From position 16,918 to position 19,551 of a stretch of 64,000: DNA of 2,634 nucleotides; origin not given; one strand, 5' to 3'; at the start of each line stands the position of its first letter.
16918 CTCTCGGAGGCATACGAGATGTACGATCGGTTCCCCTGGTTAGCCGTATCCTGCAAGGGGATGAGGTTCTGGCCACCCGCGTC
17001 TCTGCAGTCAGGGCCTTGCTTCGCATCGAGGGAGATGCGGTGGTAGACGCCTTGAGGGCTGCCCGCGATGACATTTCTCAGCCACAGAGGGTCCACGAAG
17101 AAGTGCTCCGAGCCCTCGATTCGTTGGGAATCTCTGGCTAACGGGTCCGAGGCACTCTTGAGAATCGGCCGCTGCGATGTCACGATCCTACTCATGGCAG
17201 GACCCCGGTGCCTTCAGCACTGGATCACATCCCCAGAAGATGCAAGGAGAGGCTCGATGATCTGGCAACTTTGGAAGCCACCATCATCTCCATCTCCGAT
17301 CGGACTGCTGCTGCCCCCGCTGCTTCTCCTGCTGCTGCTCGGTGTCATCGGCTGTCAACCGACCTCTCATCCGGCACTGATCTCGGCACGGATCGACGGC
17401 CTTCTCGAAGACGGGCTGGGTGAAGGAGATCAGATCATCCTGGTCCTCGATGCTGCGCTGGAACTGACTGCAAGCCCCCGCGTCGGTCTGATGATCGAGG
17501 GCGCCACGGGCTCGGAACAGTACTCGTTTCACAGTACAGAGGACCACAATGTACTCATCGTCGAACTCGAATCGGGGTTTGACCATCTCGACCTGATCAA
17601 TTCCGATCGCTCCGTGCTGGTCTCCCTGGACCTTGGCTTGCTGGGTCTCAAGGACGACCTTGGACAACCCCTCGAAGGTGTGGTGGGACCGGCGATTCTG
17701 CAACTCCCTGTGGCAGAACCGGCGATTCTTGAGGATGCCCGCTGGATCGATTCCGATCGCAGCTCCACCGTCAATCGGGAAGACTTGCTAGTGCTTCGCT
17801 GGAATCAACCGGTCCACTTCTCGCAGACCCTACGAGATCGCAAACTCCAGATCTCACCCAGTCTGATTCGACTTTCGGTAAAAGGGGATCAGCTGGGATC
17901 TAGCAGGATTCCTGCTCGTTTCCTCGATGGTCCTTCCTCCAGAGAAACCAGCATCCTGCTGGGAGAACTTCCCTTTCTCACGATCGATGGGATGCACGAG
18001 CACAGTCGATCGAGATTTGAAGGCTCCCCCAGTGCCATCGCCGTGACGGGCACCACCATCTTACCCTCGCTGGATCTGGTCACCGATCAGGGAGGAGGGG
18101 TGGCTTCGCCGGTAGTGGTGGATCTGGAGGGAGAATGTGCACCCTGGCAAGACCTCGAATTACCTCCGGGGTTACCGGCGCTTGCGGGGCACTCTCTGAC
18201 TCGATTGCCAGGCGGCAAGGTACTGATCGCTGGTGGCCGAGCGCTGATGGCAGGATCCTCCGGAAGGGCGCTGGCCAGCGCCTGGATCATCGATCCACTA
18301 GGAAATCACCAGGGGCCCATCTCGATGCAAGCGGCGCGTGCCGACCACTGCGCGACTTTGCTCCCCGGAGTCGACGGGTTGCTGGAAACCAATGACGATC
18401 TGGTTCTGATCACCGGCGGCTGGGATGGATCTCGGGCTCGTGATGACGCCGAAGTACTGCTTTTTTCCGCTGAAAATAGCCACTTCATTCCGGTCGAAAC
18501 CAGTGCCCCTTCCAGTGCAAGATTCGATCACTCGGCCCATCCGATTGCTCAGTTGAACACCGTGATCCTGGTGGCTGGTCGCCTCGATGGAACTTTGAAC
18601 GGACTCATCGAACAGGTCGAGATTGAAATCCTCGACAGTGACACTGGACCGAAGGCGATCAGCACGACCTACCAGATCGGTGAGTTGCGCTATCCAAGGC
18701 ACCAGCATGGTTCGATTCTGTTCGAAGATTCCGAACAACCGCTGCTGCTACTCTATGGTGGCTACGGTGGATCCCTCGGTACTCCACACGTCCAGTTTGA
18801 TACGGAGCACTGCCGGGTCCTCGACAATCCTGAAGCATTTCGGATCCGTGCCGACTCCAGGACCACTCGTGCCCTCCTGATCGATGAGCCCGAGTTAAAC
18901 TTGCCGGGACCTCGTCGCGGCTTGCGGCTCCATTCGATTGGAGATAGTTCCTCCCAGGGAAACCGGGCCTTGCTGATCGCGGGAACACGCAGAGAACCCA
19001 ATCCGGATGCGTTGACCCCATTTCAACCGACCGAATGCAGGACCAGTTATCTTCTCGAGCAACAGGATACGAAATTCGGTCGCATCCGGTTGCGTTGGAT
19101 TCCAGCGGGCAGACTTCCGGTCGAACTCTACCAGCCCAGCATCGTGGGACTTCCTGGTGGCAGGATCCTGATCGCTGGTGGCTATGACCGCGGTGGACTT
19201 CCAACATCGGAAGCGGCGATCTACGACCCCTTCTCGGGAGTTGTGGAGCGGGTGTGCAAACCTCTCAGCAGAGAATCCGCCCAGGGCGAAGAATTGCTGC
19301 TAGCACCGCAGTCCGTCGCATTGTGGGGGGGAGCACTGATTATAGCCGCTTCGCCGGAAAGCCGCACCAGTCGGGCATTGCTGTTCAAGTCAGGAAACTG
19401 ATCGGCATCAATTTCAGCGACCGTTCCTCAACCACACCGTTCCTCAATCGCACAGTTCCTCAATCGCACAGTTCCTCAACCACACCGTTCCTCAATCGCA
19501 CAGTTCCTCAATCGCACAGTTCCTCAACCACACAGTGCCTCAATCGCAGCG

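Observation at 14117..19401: Kelch–HEAT–Kelch lipoprotein triad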

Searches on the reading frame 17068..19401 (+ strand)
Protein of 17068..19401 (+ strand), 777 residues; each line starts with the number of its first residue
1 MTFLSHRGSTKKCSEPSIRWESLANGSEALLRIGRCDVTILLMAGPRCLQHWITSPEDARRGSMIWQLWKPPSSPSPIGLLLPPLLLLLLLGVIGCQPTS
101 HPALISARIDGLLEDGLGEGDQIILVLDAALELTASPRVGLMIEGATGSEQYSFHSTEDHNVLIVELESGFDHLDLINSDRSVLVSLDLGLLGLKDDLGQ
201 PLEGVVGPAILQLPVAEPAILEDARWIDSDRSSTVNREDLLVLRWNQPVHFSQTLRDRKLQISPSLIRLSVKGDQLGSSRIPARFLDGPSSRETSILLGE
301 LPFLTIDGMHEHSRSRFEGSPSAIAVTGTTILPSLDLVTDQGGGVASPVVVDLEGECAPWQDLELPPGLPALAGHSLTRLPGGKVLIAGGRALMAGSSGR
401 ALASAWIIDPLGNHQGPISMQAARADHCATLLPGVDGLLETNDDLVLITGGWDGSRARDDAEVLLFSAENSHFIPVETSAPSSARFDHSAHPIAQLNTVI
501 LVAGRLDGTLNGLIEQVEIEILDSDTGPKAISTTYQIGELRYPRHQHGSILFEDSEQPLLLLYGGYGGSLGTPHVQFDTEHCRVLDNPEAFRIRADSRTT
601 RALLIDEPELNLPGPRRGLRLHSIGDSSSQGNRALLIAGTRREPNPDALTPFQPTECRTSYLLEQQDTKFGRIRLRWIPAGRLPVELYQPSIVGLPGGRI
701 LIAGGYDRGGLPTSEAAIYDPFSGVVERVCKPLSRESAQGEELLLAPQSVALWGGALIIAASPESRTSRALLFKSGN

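Call 4: search_protein_families(library=pfam, proteins=[window:17068-19401:+], max_evalue=1)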
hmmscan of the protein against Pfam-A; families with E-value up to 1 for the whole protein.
window:17068-19401:+ (777 aa): 6 families
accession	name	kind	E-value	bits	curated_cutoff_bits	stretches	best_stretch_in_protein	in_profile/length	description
PF01344.31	Kelch_1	-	1.6e-06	28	20.1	0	442-464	10-32/46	Kelch motif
PF13964.12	Kelch_6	-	4.7e-06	26.9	25.3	1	691-727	6-41/50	Kelch motif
PF13418.12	Kelch_4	-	9.3e-06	25.9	21.6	1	374-413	4-39/49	Galactose oxidase, central domain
PF07646.21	Kelch_2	-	0.00024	21.4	21.3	0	690-720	4-35/48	Kelch motif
PF24681.1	Kelch_KLHDC2_KLHL20_DRC7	-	0.023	14.5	50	1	444-568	9-124/221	KLHDC2/KLHL20/DRC7 Kelch-repeats domain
PF13415.12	Kelch_3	-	0.031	14.9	22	0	444-478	2-34/48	Galactose oxidase, central domain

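Call 18: find_homologous_proteins(query=window:17257-19401:+)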
Query window:17257-19401:+ (714 aa): 47 proteins with E <= 0.001 among 8000 candidates.
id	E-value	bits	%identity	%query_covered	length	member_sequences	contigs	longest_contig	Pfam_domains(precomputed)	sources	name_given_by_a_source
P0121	0.0e+0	1590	100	100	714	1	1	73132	PF13418.13,PF01344.32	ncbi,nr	ncbi:MAG: hypothetical protein OSB09_00070 [Planctomycetota bacterium]|nr:hypothetical protein [Plan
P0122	0.0e+0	1356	85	100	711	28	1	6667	PF13415.13,PF01344.32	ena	-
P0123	0.0e+0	1088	69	97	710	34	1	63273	-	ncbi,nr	ncbi:MAG: hypothetical protein VX949_11055 [Planctomycetota bacterium]|nr:hypothetical protein [Plan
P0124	1.9e-296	1003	64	97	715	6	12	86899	PF13418.13,PF13415.13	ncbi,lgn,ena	-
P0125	8.1e-250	849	57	97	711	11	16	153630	PF13418.13,PF24681.2,PF13415.13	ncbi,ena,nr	ncbi:MAG: hypothetical protein CMJ95_11515 [Planctomycetes bacterium]|nr:hypothetical protein [Planc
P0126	3.0e-247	841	57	96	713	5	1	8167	PF13418.13,PF24681.2,PF13415.13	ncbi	ncbi:MAG: hypothetical protein AAEJ65_08100 [Planctomycetota bacterium]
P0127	2.7e-245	834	56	96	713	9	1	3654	PF13418.13,PF24681.2,PF13415.13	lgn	-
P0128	1.5e-244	832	56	96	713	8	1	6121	PF13418.13,PF24681.2,PF13415.13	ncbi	ncbi:MAG: hypothetical protein AAEJ47_04390 [Planctomycetota bacterium]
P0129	2.8e-244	831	55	96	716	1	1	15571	PF13418.13,PF24681.2,PF13415.13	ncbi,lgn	ncbi:MAG: hypothetical protein AAEJ04_03035 [Planctomycetota bacterium]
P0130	6.4e-230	784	53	97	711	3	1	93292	PF13418.13,PF24681.2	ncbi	-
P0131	8.5e-199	681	67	66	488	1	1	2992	-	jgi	-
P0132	7.8e-174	598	44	99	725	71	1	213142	PF07646.22,PF24681.2,PF13415.13,PF01344.32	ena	-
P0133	6.3e-152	526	51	69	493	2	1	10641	PF07646.22,PF24681.2,PF13415.13,PF01344.32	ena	-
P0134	4.6e-18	83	26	49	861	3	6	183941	PF07646.22,PF13418.13,PF24681.2,PF13415.13,PF24981.2,PF13540.13,PF01344.32,PF25210.2,PF25390.2,PF18755.7,PF24996.1,PF07250.18,PF13964.13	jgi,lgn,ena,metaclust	jgi:N-acetylneuraminic acid mutarotase|metaclust:\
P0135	2.2e-16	78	28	75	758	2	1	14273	PF24681.2,PF13415.13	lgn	-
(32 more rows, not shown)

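Call 19: find_encoding_contigs(protein=P0132, flank=10000, max_places=1)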
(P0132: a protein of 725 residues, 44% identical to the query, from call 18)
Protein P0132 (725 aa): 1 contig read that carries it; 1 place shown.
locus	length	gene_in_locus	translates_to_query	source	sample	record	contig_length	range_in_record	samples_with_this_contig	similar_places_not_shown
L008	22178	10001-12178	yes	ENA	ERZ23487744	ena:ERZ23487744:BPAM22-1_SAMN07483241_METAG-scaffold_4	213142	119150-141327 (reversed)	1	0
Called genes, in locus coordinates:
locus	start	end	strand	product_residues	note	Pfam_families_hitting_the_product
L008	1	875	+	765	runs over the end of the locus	PF03958:Secretin_N, PF00263:Secretin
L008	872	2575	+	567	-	PF05157:MshEN, PF00437:T2SSE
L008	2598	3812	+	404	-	PF28597:T2SSF_N, PF00482:T2SSF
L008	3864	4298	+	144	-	PF07963:N_methyl, PF08334:T2SSG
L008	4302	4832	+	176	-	PF07963:N_methyl (weak)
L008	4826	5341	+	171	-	-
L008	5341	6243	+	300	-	PF07963:N_methyl (weak), PF11612:T2SSJ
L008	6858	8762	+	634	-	PF13415:Beta-prop_FBX42 (faint), PF24981:Beta-prop_ATRN-LZTR1 (faint), PF01344:Kelch_1 (faint), PF13418:Beta-prop_TYW4 (weak)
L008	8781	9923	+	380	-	PF03130:HEAT_PBS (faint), PF13646:HEAT_2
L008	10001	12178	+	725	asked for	PF13415:Beta-prop_FBX42 (faint), PF07646:Kelch_2 (faint), PF24681:Kelch_KLHDC2_KLHL20_DRC7 (faint), PF01344:Kelch_1 (faint)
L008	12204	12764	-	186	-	-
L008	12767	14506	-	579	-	-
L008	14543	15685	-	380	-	-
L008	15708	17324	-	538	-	-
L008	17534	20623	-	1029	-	PF00873:ACR_tran, PF03176:MMPL (weak)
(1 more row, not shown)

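Call 20: find_encoding_contigs(protein=P0135, flank=10000, max_places=1)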
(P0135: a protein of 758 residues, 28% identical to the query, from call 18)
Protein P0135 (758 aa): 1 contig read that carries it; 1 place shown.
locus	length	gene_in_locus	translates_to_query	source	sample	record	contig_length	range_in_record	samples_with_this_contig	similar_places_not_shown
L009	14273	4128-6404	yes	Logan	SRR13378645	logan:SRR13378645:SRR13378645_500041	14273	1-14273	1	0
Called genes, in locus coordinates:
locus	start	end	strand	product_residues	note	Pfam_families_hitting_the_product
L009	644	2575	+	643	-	PF24681:Kelch_KLHDC2_KLHL20_DRC7 (weak), PF01344:Kelch_1 (faint)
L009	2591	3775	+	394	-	PF13646:HEAT_2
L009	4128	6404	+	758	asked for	PF13415:Beta-prop_FBX42 (faint), PF24681:Kelch_KLHDC2_KLHL20_DRC7 (faint)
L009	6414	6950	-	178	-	-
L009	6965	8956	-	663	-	PF11104:PilM_2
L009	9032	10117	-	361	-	-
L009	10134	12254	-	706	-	-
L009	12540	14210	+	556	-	PF00890:FAD_binding_2, PF01266:DAO (weak), PF07992:Pyr_redox_2 (faint), PF02910:Succ_DH_flav_C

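Call 40: predict_structure(alignment_id=A3)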
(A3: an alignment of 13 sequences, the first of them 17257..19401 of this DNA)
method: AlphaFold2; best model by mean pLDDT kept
length: 714 residues; sequences in the alignment: 13
mean_pLDDT: 70.1   pTM: 0.59
mean pLDDT of the five models: 70.1, 65.7, 60.1, 58.4, 57.4
residues with pLDDT >= 90: 79; 70-90: 349; 50-70: 155; < 50: 131
segments of 3 or more residues with pLDDT < 50: 1-19, 31-36, 50-56, 114-117, 168-171, 196-202, 207-214, 239-268, 286-293, 506-517, 563-567, 580-595
pLDDT, mean of each block of 10 residues (from residue 1): 31 42 53 52 72 53 79 75 65 74 68 54 81 74 80 72 55 64 80 51 46 54 76 62 31 28 38 71 55 65 81 89 90 74 86 90 92 84 91 88 84 81 83 85 75 90 88 88 83 80 55 46 79 87 75 73 59 62 34 58 81 75 74 80 73 76 71 68 82 84 84 55
secondary structure, 60 per line:
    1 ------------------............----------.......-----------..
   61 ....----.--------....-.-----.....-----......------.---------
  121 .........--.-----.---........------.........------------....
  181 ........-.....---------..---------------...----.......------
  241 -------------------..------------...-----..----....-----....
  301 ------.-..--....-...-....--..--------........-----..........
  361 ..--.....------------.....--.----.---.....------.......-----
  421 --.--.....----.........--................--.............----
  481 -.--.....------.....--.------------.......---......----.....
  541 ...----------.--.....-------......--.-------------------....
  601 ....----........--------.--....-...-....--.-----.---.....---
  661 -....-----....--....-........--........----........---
elements in order (helices of 4 or more, strands of 3 or more residues): H19-30 E41-47 E59-64 E78-81 E89-93 E99-104 E121-125 H126-129 E142-149 E156-164 E177-188 H190-194 E221-223 E228-234 E274-276 E288-291 E297-300 E313-316 E322-325 E338-345 E351-362 E365-369 E382-386 E398-402 E409-415 E426-430 E435-443 E446-461 E464-476 E485-489 E496-500 H516-522 E526-531 E536-543 E557-561 E569-574 E597-604 E609-616 E628-631 E637-640 E653-657 E662-665 E671-674 E677-680 E682-689 E692-699 E704-711

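Call 42: fold_search(model_id=the predicted structure, library=pdb)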
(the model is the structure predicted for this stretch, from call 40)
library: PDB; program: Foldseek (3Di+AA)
matches with E <= 10: 980; with E <= 0.001: 245
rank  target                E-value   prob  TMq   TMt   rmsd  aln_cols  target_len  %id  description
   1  7pvp                  4.8e-13  1.00  0.30  0.67   5.6       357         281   16  Crystal structure of the SAKe6BC designer protein (released 2023-01-18)
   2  6n3h_A                7.3e-13  1.00  0.31  0.65   6.0       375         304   14  Crystal structure of Kelch domain of the human NS1 binding protein (released 2018-12-12)
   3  7q58                  8.8e-13  1.00  0.30  0.67   5.5       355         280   18  Crystal structure of the SAKe6BR designer protein (released 2023-02-22)
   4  8rbh_A                1.2e-12  1.00  0.31  0.68   5.1       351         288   14  Crystal structure of the kelch domain of human KLHL12 in complex with PEF1 peptide (released 2024-12-11)
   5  9y8o                  1.4e-12  1.00  0.31  0.69   4.8       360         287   14  Crystal structure of the Kelch domain of human KLHL12 with compound 9c (released 2026-04-08)
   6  8oio_C                1.5e-12  1.00  0.30  0.68   5.2       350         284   14  Crystal structure of the kelch domain of human KLHL12 in complex with PLEKHA4 peptide (released 2024-04-03)
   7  6ttk_D                1.6e-12  1.00  0.30  0.65   5.6       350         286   15  Crystal structure of the kelch domain of human KLHL12 in complex with DVL1 peptide (released 2020-02-12)
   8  7opu                  2.2e-12  1.00  0.31  0.69   5.5       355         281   15  Self-assembled crystal structure of the computationally designed SAKe6BE-3HH protein (released 2022-12-14)
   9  8pjr                  2.6e-12  1.00  0.30  0.69   5.3       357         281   16  Crystal structure of the SAKe6AC-LB protein (released 2024-07-10)
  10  9y8k                  2.8e-12  1.00  0.31  0.68   5.2       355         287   15  Crystal structure of the Kelch domain of human KLHL12 with compound 7k (released 2026-04-08)
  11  9y8u                  4.7e-12  1.00  0.31  0.68   5.2       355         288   15  Crystal structure of the Kelch domain of human KLHL12 with compound 10j (released 2026-04-08)
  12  2vpj                  6.0e-12  1.00  0.30  0.67   5.5       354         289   15  Crystal structure of the Kelch domain of human KLHL12 (released 2008-03-18)
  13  6v7o_B                6.3e-12  1.00  0.29  0.66   5.8       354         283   15  Structural Elucidation of Peptide Binding to KLHL-12, a Substrate Specific Adapter Protein in a Cul3-Ring E3 Ligase Co (released 2020-02-19)
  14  8pjy                  8.7e-12  1.00  0.30  0.66   5.9       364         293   16  Crystal structure of the computationally designed SAKe6EEref protein (released 2024-07-10)
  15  5yy8                  1.0e-11  1.00  0.30  0.67   5.9       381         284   13  Crystal structure of the Kelch domain of human NS1-BP (released 2018-03-14)
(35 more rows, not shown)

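Call 52: search_protein_families(library=ncbifam, proteins=[window:17257-19401:+], max_evalue=0.01)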
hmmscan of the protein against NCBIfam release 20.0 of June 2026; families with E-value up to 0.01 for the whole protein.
window:17257-19401:+ (714 aa): 0 families

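Call 55: search_protein_families(library=pfam, proteins=[P0135], max_evalue=0.1)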
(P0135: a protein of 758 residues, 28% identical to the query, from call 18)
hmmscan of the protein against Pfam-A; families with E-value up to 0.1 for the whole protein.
P0135 (758 aa): 3 families
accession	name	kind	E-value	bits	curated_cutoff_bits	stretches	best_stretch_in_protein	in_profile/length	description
PF13418.12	Kelch_4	-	1.8e-09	37.8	21.6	1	668-702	2-36/49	Galactose oxidase, central domain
PF24681.1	Kelch_KLHDC2_KLHL20_DRC7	-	2e-07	31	50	1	366-455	97-175/221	KLHDC2/KLHL20/DRC7 Kelch-repeats domain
PF07646.21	Kelch_2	-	0.016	15.6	21.3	0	388-417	7-38/48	Kelch motif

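Call 82: search_protein_representatives(alignment_id=A3)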
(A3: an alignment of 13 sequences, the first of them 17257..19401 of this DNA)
Query: 13 sequences, 711 profile positions. Proteins with E-value up to 0.001 (for the whole library): 24563; up to 1e-10: 9397; up to 1e-30: 529. The best 150 are listed.
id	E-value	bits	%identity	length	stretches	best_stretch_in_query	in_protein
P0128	0.0e+00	1217.9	-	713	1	1-711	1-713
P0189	3.9e-242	821.8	-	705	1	13-710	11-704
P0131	3.0e-228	775.9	-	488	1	2-491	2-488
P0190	3.5e-172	590.7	-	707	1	16-689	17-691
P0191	1.2e-156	539.3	-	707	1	11-687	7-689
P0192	6.9e-129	447.5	-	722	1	17-672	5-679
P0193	1.4e-124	433.3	-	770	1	18-672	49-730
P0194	2.2e-122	426.0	-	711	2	18-668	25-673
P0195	1.7e-121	423.1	-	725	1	15-697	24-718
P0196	1.9e-113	396.5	-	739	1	11-690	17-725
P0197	2.5e-111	389.5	-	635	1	119-671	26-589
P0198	2.1e-105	369.9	-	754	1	10-705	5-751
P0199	1.3e-104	367.3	-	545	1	18-529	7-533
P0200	1.1e-103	364.2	-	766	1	18-698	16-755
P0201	7.6e-102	358.1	-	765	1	15-698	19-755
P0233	3.4e-66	240.3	-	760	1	18-689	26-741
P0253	3.8e-56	207.1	-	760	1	16-690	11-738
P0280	3.5e-48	180.7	-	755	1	15-645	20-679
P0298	2.1e-45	171.5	-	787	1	16-691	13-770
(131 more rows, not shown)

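Call 83: find_encoding_contigs(protein=P0253, flank=10000, max_places=1)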
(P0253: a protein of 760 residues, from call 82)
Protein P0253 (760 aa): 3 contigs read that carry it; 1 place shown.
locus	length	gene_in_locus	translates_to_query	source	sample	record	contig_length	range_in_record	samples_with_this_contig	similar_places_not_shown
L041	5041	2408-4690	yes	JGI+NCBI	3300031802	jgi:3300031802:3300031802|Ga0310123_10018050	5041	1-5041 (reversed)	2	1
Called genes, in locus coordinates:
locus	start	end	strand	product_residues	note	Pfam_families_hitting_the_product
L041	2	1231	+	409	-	?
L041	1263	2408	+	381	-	PF13646:HEAT_2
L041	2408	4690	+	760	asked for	-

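Call 85: find_encoding_contigs(protein=P0298, flank=10000, max_places=2)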
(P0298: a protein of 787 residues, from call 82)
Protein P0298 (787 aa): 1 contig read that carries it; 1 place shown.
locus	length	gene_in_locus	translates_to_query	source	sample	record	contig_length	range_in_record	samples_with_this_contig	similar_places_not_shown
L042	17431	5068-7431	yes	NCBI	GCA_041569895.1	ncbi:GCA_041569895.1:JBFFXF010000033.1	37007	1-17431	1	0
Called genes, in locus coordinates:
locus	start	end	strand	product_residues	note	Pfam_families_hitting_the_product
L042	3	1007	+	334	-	?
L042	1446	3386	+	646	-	PF13415:Beta-prop_FBX42 (faint), PF13418:Beta-prop_TYW4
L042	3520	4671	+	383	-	PF03130:HEAT_PBS (faint), PF13646:HEAT_2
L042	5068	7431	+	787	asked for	PF01344:Kelch_1 (faint)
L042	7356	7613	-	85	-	-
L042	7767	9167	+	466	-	-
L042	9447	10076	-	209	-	-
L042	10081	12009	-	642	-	PF11104:PilM_2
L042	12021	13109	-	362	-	-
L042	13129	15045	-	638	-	-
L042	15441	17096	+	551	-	PF00890:FAD_binding_2, PF01266:DAO (weak), PF07992:Pyr_redox_2 (faint), PF02910:Succ_DH_flav_C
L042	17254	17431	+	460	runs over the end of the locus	PF13167:GTP-bdg_N, PF03193:RsgA_GTPase (faint), PF16360:GTP-bdg_M, PF13191:AAA_16 (weak), PF01926:MMR_HSR1, PF02421:FeoB_N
